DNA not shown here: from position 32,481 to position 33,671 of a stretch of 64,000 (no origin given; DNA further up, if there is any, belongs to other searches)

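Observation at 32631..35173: MAT1 and cyclin H, two of the three CAK/TFIIH kinase-module subunits, are adjacent and divergently transcribed from a ~575-bp shared intergenic region containing a canonical E2F box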

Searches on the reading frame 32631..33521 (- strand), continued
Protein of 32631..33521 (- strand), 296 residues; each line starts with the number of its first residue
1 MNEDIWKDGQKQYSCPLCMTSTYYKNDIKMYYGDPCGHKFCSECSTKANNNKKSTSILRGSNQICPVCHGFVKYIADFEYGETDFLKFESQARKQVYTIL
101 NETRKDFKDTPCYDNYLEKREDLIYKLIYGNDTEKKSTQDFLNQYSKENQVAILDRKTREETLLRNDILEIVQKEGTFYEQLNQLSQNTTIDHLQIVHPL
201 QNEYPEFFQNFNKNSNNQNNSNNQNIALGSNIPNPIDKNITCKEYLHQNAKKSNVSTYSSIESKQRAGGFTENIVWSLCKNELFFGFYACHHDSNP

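Call 44: find_homologous_proteins(query=A2, max_evalue=0.00001)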
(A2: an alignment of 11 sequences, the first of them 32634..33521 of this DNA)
Query A2 (11 sequences) (296 aa, profile of the alignment): 335 proteins with E <= 0.00001 among 5833 candidates; the best 120 are listed.
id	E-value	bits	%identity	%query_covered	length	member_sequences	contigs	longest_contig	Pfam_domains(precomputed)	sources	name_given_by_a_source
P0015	8.8e-127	440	85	100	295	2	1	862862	PF06391.19,PF24921.2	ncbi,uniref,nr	ncbi:RING domain protein [Cryptosporidium ubiquitum]|uniref:RING domain protein n=1 Tax=Cryptosporid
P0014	6.9e-125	434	98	100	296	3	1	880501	PF06391.19,PF24921.2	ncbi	ncbi:CDK-activating kinase assembly factor MAT1, partial [Cryptosporidium meleagridis]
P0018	5.8e-122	425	66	97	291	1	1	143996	PF00097.32,PF13923.13,PF06391.19,PF24921.2,PF13639.13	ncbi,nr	ncbi:CDK-activating kinase assembly factor MAT1 protein [Cryptosporidium felis]|nr:CDK-activating ki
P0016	1.0e-118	414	79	98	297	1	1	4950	PF06391.19,PF24921.2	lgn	-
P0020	2.1e-118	413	62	93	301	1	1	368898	PF06391.19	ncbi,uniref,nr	ncbi:ring domain protein [Cryptosporidium ryanae]|uniref:ring domain protein n=1 Tax=Cryptosporidium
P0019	6.8e-115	401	62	93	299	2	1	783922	PF06391.19,PF13639.13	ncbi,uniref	ncbi:ring domain [Cryptosporidium xiaoi]|uniref:Ring domain n=1 Tax=Cryptosporidium xiaoi TaxID=6596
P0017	8.1e-115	401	78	100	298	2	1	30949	PF06391.19,PF24921.2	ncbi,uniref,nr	ncbi:ring domain-containing protein [Cryptosporidium canis]|uniref:Ring domain-containing protein n=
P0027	8.3e-83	296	29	47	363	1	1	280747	PF00097.32,PF14634.13,PF13923.13,PF13445.13,PF17121.12,PF06391.19,PF25811.2,PF13639.13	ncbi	ncbi:CDK-activating kinase assembly factor MAT1 [Balamuthia mandrillaris]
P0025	9.1e-83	296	33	54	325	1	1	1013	PF14634.13,PF13923.13,PF13445.13,PF17121.12,PF06391.19,PF13639.13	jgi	-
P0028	4.2e-57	212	32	50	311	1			PF14634.13,PF13445.13,PF17121.12,PF06391.19,PF13639.13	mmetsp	mmetsp:Transcript_15978/g.22226 ORF Transcript_15978/g.22226 Transcript_15978/m.22226 type:complete 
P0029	5.0e-54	202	31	52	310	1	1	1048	PF14634.13,PF13923.13,PF13445.13,PF17121.12,PF06391.19,PF13639.13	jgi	-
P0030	1.2e-53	200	30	53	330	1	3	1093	PF14634.13,PF17121.12,PF06391.19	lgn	-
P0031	5.0e-51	192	25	52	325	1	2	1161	PF17121.12,PF06391.19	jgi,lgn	-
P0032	2.9e-48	183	26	85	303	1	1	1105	PF06391.19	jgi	jgi:CDK-activating kinase assembly factor MAT1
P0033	2.4e-47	180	25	52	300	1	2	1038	PF17121.12,PF06391.19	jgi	-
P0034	4.8e-46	175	24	62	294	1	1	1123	PF14634.13,PF17121.12,PF06391.19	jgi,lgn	-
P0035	3.7e-42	163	29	50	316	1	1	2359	PF14634.13,PF17121.12,PF06391.19,PF25811.2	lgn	-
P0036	5.1e-42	162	30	50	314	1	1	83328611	PF14634.13,PF17121.12,PF06391.19,PF25811.2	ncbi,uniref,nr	ncbi:unnamed protein product [Phaedon cochleariae]|uniref:CDK-activating kinase assembly factor MAT1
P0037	1.7e-41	160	27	50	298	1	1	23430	PF00097.32,PF17121.12,PF06391.19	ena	-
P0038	3.6e-41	159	27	49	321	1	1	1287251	PF14634.13,PF17121.12,PF06391.19,PF25811.2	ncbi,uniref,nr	ncbi:CDK-activating kinase assembly factor MAT1 [Cephus cinctus]|uniref:CDK-activating kinase assemb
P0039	4.2e-41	159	28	52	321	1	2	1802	PF17121.12,PF06391.19,PF25811.2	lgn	-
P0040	4.6e-41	159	25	49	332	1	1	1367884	PF14634.13,PF13920.13,PF17121.12,PF06391.19,PF25811.2,PF13639.13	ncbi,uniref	ncbi:hypothetical protein VTP01DRAFT_8993 [Rhizomucor pusillus]|uniref:uncharacterized protein n=1 T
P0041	5.1e-41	159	29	49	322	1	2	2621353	PF17121.12,PF06391.19,PF25811.2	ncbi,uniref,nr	ncbi:CDK-activating kinase assembly factor MAT1 [Harpegnathos saltator]|uniref:CDK-activating kinase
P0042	5.5e-41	159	31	49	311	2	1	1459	PF14634.13,PF17121.12,PF06391.19,PF25811.2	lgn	-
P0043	9.3e-41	158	29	49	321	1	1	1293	PF17121.12,PF06391.19,PF25811.2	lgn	-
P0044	1.0e-40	158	28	50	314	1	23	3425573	PF14634.13,PF17121.12,PF06391.19,PF25811.2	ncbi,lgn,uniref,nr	ncbi:CDK-activating kinase assembly factor MAT1 [Sitophilus oryzae]|uniref:CDK-activating kinase ass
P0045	1.2e-40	158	29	47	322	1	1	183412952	PF14634.13,PF17121.12,PF06391.19,PF25811.2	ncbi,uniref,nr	ncbi:CDK-activating kinase assembly factor MAT1 [Belonocnema kinseyi]|uniref:CDK-activating kinase a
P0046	1.3e-40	158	30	49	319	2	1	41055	PF14634.13,PF17121.12,PF06391.19,PF25811.2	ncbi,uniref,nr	ncbi:hypothetical protein TSAR_012041 [Trichomalopsis sarcophagae]|uniref:CDK-activating kinase asse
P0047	2.6e-40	157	28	49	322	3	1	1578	PF14634.13,PF17121.12,PF06391.19,PF25811.2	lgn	-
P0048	2.7e-40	157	27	51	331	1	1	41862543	PF14634.13,PF17121.12,PF06391.19,PF25811.2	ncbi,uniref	ncbi:CDK-activating kinase assembly factor MAT1-like [Ptychodera flava]|uniref:CDK-activating kinase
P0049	2.8e-40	156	29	49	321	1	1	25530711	PF14634.13,PF17121.12,PF06391.19,PF25811.2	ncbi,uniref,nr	ncbi:CDK-activating kinase assembly factor MAT1 [Athalia rosae]|uniref:CDK-activating kinase assembl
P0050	2.9e-40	156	27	49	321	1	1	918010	PF17121.12,PF06391.19,PF25811.2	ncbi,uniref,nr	ncbi:PREDICTED: CDK-activating kinase assembly factor MAT1 [Dinoponera quadriceps]|uniref:CDK-activa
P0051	3.2e-40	156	26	49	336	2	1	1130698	PF14634.13,PF13920.13,PF17121.12,PF06391.19,PF25811.2,PF13639.13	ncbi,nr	ncbi:CDK-activating kinase assembly factor MAT1-domain-containing protein [Circinella umbellata]|nr:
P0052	3.3e-40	156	29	49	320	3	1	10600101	PF14634.13,PF17121.12,PF06391.19,PF25811.2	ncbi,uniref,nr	ncbi:CDK-activating kinase assembly factor MAT1 [Colletes gigas]|uniref:CDK-activating kinase assemb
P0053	3.5e-40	156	29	49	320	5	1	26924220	PF14634.13,PF17121.12,PF06391.19,PF25811.2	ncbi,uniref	ncbi:CDK-activating kinase assembly factor [Ptiloglossa arizonensis]|uniref:CDK-activating kinase as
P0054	4.0e-40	156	28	52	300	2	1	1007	PF17121.12,PF06391.19,PF25811.2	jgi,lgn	-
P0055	4.0e-40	156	29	50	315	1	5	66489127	PF14634.13,PF17121.12,PF06391.19,PF25811.2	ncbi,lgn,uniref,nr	ncbi:unnamed protein product [Psylliodes chrysocephalus]|uniref:CDK-activating kinase assembly facto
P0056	4.1e-40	156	29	49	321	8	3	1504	PF14634.13,PF17121.12,PF06391.19,PF25811.2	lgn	-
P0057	4.2e-40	156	29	49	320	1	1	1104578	PF17121.12,PF06391.19,PF25811.2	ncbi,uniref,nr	ncbi:CDK-activating kinase assembly factor MAT1 [Fopius arisanus]|uniref:CDK-activating kinase assem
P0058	4.6e-40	156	29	49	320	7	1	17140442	PF14634.13,PF17121.12,PF06391.19,PF25811.2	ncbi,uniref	ncbi:CDK-activating kinase assembly factor [Calliopsis andreniformis]|uniref:CDK-activating kinase a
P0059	5.3e-40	156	28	49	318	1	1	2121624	PF14634.13,PF17121.12,PF06391.19,PF25811.2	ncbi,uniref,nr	ncbi:CDK-activating kinase assembly factor MAT1 [Copidosoma floridanum]|uniref:CDK-activating kinase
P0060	6.0e-40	155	29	49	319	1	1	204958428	PF14634.13,PF17121.12,PF06391.19,PF25811.2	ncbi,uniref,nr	ncbi:hypothetical protein QAD02_022578 [Eretmocerus hayati]|uniref:Uncharacterized protein n=1 Tax=E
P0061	6.8e-40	155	28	49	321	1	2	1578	PF14634.13,PF17121.12,PF06391.19,PF25811.2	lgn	-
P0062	7.3e-40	155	30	49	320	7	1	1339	PF14634.13,PF17121.12,PF06391.19,PF25811.2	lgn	-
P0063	8.2e-40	155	27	49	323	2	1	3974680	PF14634.13,PF17121.12,PF06391.19,PF25811.2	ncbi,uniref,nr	ncbi:CDK-activating kinase assembly factor MAT1 [Nylanderia fulva]|uniref:CDK-activating kinase asse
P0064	8.9e-40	155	30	49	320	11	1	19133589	PF14634.13,PF17121.12,PF06391.19,PF25811.2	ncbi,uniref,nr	ncbi:CDK-activating kinase assembly factor [Nomia melanderi]|uniref:CDK-activating kinase assembly f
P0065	9.3e-40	155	28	49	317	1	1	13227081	PF17121.12,PF06391.19,PF25811.2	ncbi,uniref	ncbi:CDK-activating kinase assembly factor MAT1 [Polyergus mexicanus]|uniref:CDK-activating kinase a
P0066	9.9e-40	155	28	49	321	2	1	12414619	PF14634.13,PF17121.12,PF06391.19,PF25811.2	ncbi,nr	ncbi:hypothetical protein KM043_010667 [Ampulex compressa]|nr:hypothetical protein KM043_010667 [Amp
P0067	1.0e-39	155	28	49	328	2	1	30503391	PF14634.13,PF17121.12,PF06391.19,PF25811.2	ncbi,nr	ncbi:CDK-activating kinase assembly factor MAT1 [Aphidius gifuensis]|nr:CDK-activating kinase assemb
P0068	1.0e-39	155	23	93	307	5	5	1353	PF17121.12,PF06391.19,PF25811.2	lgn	-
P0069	1.2e-39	154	27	57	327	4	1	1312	PF14634.13,PF17121.12,PF06391.19,PF25811.2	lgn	-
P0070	1.4e-39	154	28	49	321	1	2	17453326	PF14634.13,PF17121.12,PF06391.19,PF25811.2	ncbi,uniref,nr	ncbi:hypothetical protein DMN91_004844 [Ooceraea biroi]|uniref:CDK-activating kinase assembly factor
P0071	1.4e-39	154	28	49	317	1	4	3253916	PF17121.12,PF06391.19,PF25811.2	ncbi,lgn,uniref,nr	ncbi:CDK-activating kinase assembly factor MAT1-like [Formica exsecta]|uniref:CDK-activating kinase 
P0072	1.5e-39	154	27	49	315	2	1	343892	PF17121.12,PF06391.19,PF25811.2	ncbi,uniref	ncbi:CDK-activating kinase assembly factor MAT1 [Centruroides vittatus]|uniref:CDK-activating kinase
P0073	1.8e-39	154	28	49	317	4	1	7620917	PF17121.12,PF06391.19,PF25811.2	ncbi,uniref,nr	ncbi:CDK-activating kinase assembly factor MAT1 [Cataglyphis hispanica]|uniref:CDK-activating kinase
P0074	1.9e-39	154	29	49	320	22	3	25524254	PF14634.13,PF17121.12,PF06391.19,PF25811.2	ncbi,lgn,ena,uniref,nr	ncbi:CDK-activating kinase assembly factor MAT1 [Bombus terrestris]|uniref:CDK-activating kinase ass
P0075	2.1e-39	154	30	49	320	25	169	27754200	PF14634.13,PF17121.12,PF06391.19,PF25811.2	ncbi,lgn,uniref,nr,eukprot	ncbi:CDK-activating kinase assembly factor MAT1 [Apis mellifera caucasica]|uniref:CDK-activating kin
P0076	2.1e-39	154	29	49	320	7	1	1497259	PF14634.13,PF17121.12,PF06391.19,PF25811.2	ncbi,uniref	ncbi:hypothetical protein QLX08_002664 [Tetragonisca angustula]|uniref:CDK-activating kinase assembl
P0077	2.3e-39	153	29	49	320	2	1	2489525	PF17121.12,PF06391.19,PF25811.2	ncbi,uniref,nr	ncbi:CDK-activating kinase assembly factor MAT1 [Diachasma alloeum]|uniref:CDK-activating kinase ass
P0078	2.5e-39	153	28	49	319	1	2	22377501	PF14634.13,PF17121.12,PF06391.19,PF25811.2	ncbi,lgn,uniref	ncbi:CDK-activating kinase assembly factor MAT1 [Anoplolepis gracilipes]|uniref:CDK-activating kinas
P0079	2.7e-39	153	27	49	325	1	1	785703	PF14634.13,PF17121.12,PF06391.19,PF25811.2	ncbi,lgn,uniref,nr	ncbi:CDK-activating kinase assembly factor MAT1 [Pseudomyrmex gracilis]|uniref:CDK-activating kinase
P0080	2.9e-39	153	30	47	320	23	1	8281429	PF17121.12,PF06391.19,PF25811.2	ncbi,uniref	ncbi:CDK-activating kinase assembly factor MAT1 [Vespula squamosa]|uniref:CDK-activating kinase asse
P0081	3.2e-39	153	28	52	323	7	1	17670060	PF14634.13,PF17121.12,PF06391.19,PF25811.2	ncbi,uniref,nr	ncbi:CDK-activating kinase assembly factor MAT1 [Solenopsis invicta]|uniref:CDK-activating kinase as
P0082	3.4e-39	153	28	49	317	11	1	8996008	PF14634.13,PF17121.12,PF06391.19,PF25811.2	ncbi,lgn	ncbi:CDK-activating kinase assembly factor MAT1 [Camponotus japonicus]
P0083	5.7e-39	152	26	50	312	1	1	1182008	PF14634.13,PF17121.12,PF06391.19,PF25811.2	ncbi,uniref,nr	ncbi:CDK-activating kinase assembly factor MAT1 [Orussus abietinus]|uniref:CDK-activating kinase ass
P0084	6.0e-39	152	28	49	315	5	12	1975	PF17121.12,PF06391.19,PF25811.2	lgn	-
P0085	7.9e-39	152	29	49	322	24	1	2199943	PF17121.12,PF06391.19,PF25811.2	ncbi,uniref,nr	ncbi:CDK-activating kinase assembly factor MAT1 [Temnothorax curvispinosus]|uniref:CDK-activating ki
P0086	1.2e-38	151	29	49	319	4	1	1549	PF17121.12,PF06391.19,PF25811.2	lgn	-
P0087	1.8e-38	151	30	49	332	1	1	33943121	PF17121.12,PF06391.19,PF25811.2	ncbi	ncbi:CDK-activating kinase assembly factor MAT1-like [Glandiceps talaboti]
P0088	2.0e-38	150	23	63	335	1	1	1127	PF14634.13,PF17121.12,PF06391.19,PF25811.2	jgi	-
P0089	2.3e-38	150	29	59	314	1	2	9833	PF17121.12,PF06391.19,PF25811.2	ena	-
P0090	2.6e-38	150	28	49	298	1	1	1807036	PF14634.13,PF17121.12,PF06391.19,PF25811.2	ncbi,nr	ncbi:hypothetical protein FQR65_LT00697 [Abscondita terminalis]|nr:hypothetical protein FQR65_LT0069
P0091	2.8e-38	150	28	50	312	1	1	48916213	PF14634.13,PF17121.12,PF06391.19,PF25811.2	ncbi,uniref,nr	ncbi:CDK-activating kinase assembly factor MAT1 [Anthonomus grandis grandis]|uniref:CDK-activating k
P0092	4.1e-38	149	30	49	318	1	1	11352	PF17121.12,PF06391.19,PF25811.2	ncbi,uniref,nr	ncbi:CDK-activating kinase assembly factor MAT1-like protein [Leptotrombidium deliense]|uniref:CDK-a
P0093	4.3e-38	149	24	67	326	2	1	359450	PF17121.12,PF06391.19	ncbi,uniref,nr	ncbi:CDK-activating kinase assembly factor MAT1 [Pneumocystis carinii B80]|uniref:RNA polymerase II 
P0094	4.6e-38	149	28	47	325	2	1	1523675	PF14634.13,PF17121.12,PF06391.19,PF25811.2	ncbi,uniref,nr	ncbi:hypothetical protein CDAR_21351 [Caerostris darwini]|uniref:CDK-activating kinase assembly fact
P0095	4.9e-38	149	28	48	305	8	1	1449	PF14634.13,PF17121.12,PF06391.19,PF25811.2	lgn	-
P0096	7.4e-38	149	28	49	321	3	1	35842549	PF14634.13,PF17121.12,PF06391.19,PF25811.2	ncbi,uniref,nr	ncbi:CDK-activating kinase assembly factor MAT1 [Neodiprion virginianus]|uniref:CDK-activating kinas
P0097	1.1e-37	148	25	49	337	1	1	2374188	PF00097.32,PF17121.12,PF06391.19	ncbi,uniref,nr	ncbi:CDK-activating kinase assembly factor MAT1-domain-containing protein [Syncephalastrum racemosum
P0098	1.1e-37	148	27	54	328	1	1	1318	PF00097.32,PF14634.13,PF17121.12,PF06391.19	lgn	-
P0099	1.2e-37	148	29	49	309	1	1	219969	PF14634.13,PF17121.12,PF06391.19,PF25811.2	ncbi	ncbi:CDK-activating kinase assembly factor MAT1 [Sergentomyia squamirostris]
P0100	1.3e-37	148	28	50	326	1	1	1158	PF17121.12,PF06391.19,PF25811.2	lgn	-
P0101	1.7e-37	147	27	49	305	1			PF17121.12,PF06391.19,PF25811.2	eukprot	eukprot:TRINITY_DN17379_c0_g1_i1.p1 TRINITY_DN17379_c0_g1~~TRINITY_DN17379_c0_g1_i1.p1 ORF type:comp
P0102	2.1e-37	147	25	47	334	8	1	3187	PF17121.12,PF06391.19,PF25811.2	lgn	-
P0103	2.2e-37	147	27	49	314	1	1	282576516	PF14634.13,PF17121.12,PF06391.19,PF25811.2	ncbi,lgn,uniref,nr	ncbi:hypothetical protein RN001_001766 [Aquatica leii]|uniref:CDK-activating kinase assembly factor 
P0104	2.3e-37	147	25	48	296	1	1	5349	PF14634.13,PF17121.12,PF06391.19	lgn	-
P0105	2.4e-37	147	29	50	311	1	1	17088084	PF17121.12,PF06391.19,PF25811.2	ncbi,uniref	ncbi:hypothetical protein WA026_002094 [Henosepilachna vigintioctopunctata]|uniref:CDK-activating ki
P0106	2.5e-37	147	27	49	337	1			PF17121.12,PF06391.19,PF25811.2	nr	nr:EOG090X0BPM [Macrothrix elegans]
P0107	5.1e-37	146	28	61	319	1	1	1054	PF17121.12,PF06391.19,PF25811.2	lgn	-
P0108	1.1e-36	145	29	47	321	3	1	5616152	PF14634.13,PF17121.12,PF06391.19,PF25811.2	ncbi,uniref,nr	ncbi:CDK-activating kinase assembly factor MAT1 [Trichogramma pretiosum]|uniref:CDK-activating kinas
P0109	1.5e-36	144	28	52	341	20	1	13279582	PF17121.12,PF06391.19,PF25811.2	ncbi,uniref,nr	ncbi:CDK-activating kinase assembly factor MAT1-like [Daphnia pulex]|uniref:CDK-activating kinase as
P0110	2.1e-36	144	30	48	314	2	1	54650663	PF14634.13,PF17121.12,PF06391.19,PF25811.2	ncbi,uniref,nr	ncbi:CDK-activating kinase assembly factor MAT1 [Coccinella septempunctata]|uniref:CDK-activating ki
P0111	3.3e-36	143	27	48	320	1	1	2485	PF00097.32,PF13920.13,PF17121.12,PF06391.19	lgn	-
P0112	4.7e-36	143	28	51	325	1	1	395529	PF17121.12,PF06391.19,PF25811.2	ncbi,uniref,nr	ncbi:CDK-activating kinase assembly factor MAT1-like [Acanthaster planci]|uniref:CDK-activating kina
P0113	5.9e-36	142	22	93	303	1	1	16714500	PF17121.12,PF06391.19,PF25811.2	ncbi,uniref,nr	ncbi:CDK-activating kinase assembly factor MAT1-like [Xenia sp. Carnegie-2017]|uniref:CDK-activating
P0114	8.1e-36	142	23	71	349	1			PF17121.12,PF06391.19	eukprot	eukprot:Unigene12627_Nuclearia_a/m.38358 Unigene12627_Nuclearia_a/g.38358 ORF Unigene12627_Nuclearia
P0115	8.7e-36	142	26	47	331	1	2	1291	PF14634.13,PF17121.12,PF06391.19,PF25811.2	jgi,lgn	-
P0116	1.1e-35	141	28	49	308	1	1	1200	PF14634.13,PF17121.12,PF06391.19,PF25811.2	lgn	-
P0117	1.2e-35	141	28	47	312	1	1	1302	PF14634.13,PF17121.12,PF06391.19,PF25811.2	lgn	-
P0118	1.9e-35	141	29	63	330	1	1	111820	PF17121.12,PF06391.19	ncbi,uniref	ncbi:uncharacterized protein VTP21DRAFT_8239 [Calcarisporiella thermophila]|uniref:uncharacterized p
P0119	2.0e-35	141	24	50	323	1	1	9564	PF00097.32,PF14634.13,PF17121.12,PF06391.19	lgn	-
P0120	2.1e-35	140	22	93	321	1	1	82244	PF00097.32,PF14634.13,PF17121.12,PF06391.19,PF13639.13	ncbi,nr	ncbi:CDK-activating kinase assembly factor MAT1-domain-containing protein [Entophlyctis helioformis]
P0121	2.4e-35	140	30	42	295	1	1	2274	PF06391.19,PF25811.2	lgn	-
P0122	4.0e-35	140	27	49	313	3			PF14634.13,PF17121.12,PF06391.19,PF25811.2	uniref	uniref:CDK-activating kinase assembly factor MAT1 n=1 Tax=Photinus pyralis TaxID=7054 RepID=A0A1Y1MR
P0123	6.8e-35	139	29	42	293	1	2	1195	PF06391.19,PF25811.2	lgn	-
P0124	8.6e-35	138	30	46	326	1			PF17121.12,PF06391.19,PF25811.2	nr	nr:EOG090X0BPM [Eulimnadia texana]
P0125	1.3e-34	138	28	46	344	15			PF17121.12,PF06391.19,PF25811.2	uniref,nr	uniref:CDK-activating kinase assembly factor MAT1 n=1 Tax=Daphnia hispanica TaxID=575233 RepID=A0A4Y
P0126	1.3e-34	138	29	47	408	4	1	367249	PF00097.32,PF17121.12,PF06391.19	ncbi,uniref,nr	ncbi:hypothetical protein PSTT_07092 [Puccinia striiformis]|uniref:RNA polymerase II transcription f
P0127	3.1e-34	137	27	50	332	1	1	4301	PF14634.13,PF17121.12,PF06391.19,PF25811.2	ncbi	ncbi:unnamed protein product, partial [Allacma fusca]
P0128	4.1e-34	136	26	48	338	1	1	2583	PF13920.13,PF14447.13,PF17121.12,PF06391.19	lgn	-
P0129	5.4e-34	136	29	46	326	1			PF17121.12,PF06391.19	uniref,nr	uniref:CDK-activating kinase assembly factor MAT1 n=1 Tax=Megafenestra aurita TaxID=2291010 RepID=A0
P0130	6.6e-34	136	26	42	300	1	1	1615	PF17121.12,PF06391.19,PF25811.2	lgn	-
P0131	4.3e-33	133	27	42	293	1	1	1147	PF06391.19,PF25811.2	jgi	-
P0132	6.0e-33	132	27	57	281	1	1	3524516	PF00097.32,PF14634.13,PF17121.12,PF06391.19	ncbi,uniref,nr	ncbi:PREDICTED: CDK-activating kinase assembly factor MAT1-like [Branchiostoma belcheri]|uniref:CDK-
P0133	8.2e-33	132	28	46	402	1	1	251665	PF14634.13,PF17121.12,PF06391.19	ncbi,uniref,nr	ncbi:hypothetical protein CROQUDRAFT_672543 [Cronartium quercuum f. sp. fusiforme G11]|uniref:RNA po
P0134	1.3e-32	131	27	42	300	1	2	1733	PF17121.12,PF06391.19,PF25811.2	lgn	-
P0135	1.9e-32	131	28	47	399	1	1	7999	PF00097.32,PF14634.13,PF17121.12,PF06391.19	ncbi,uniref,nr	ncbi:hypothetical protein O181_040430 [Austropuccinia psidii MF-1]|uniref:RNA polymerase II transcri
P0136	4.2e-32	130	32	24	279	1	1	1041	PF06391.19,PF25811.2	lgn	-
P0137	2.1e-31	127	30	46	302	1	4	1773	PF17121.12,PF06391.19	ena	-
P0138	1.4e-30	125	29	50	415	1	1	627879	PF00097.32,PF17121.12,PF06391.19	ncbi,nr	ncbi:hypothetical protein H4Q26_013703 [Puccinia striiformis f. sp. tritici PST-130]|nr:hypothetical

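Call 45: find_encoding_contigs(protein=P0015, flank=3000, max_places=1)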
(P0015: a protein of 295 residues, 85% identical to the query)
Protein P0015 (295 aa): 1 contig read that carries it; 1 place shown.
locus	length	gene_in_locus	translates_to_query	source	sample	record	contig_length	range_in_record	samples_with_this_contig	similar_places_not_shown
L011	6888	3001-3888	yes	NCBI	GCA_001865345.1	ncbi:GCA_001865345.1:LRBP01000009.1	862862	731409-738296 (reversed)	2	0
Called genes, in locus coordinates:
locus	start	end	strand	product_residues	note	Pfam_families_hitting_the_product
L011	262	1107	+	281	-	PF00097:zf-C3HC4, PF13639:zf-RING_2 (weak), PF13923:zf-C3HC4_2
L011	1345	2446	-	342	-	-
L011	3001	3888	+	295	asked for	PF24921:RING_XB3-XBAT31 (faint), PF06391:MAT1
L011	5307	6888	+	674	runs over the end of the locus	PF02230:Abhydrolase_2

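Call 46: find_encoding_contigs(protein=P0017, flank=3000, max_places=1)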
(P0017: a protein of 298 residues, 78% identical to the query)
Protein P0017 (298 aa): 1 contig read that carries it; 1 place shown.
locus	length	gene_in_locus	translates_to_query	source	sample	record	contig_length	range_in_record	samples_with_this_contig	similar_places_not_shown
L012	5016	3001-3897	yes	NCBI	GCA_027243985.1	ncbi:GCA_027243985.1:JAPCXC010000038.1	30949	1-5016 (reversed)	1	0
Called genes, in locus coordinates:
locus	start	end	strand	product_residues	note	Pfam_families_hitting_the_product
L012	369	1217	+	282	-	PF13639:zf-RING_2 (faint), PF00097:zf-C3HC4, PF13923:zf-C3HC4_2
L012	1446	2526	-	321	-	-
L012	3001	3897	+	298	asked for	PF24921:RING_XB3-XBAT31 (weak), PF06391:MAT1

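Call 47: find_encoding_contigs(protein=P0014, flank=3000, max_places=1)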
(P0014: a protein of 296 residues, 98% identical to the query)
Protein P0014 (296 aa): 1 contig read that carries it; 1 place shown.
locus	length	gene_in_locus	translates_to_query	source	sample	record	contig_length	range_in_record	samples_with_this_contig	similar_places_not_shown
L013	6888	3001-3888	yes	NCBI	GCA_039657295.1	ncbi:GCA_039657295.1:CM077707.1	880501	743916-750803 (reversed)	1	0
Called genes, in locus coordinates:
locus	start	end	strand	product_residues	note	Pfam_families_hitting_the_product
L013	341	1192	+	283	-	PF13639:zf-RING_2 (weak), PF00097:zf-C3HC4, PF13923:zf-C3HC4_2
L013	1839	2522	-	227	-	PF00134:Cyclin_N (weak)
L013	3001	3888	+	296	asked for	PF24921:RING_XB3-XBAT31 (faint), PF06391:MAT1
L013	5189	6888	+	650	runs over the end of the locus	PF02230:Abhydrolase_2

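Call 48: find_encoding_contigs(protein=P0019, flank=3000, max_places=1)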
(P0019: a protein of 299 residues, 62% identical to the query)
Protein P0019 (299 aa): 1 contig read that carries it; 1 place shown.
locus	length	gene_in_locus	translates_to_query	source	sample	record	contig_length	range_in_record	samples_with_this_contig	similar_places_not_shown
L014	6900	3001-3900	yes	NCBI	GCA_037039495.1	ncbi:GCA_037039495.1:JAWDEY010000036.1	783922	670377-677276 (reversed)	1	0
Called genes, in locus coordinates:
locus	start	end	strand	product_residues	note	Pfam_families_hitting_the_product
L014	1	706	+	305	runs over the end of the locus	PF14835:zf-RING_6 (weak), PF00097:zf-C3HC4, PF13639:zf-RING_2 (weak), PF13923:zf-C3HC4_2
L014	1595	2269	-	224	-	-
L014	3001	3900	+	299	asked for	PF13639:zf-RING_2 (weak), PF06391:MAT1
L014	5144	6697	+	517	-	-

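Call 53: find_encoding_contigs(protein=P0027, flank=8000, max_places=1)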
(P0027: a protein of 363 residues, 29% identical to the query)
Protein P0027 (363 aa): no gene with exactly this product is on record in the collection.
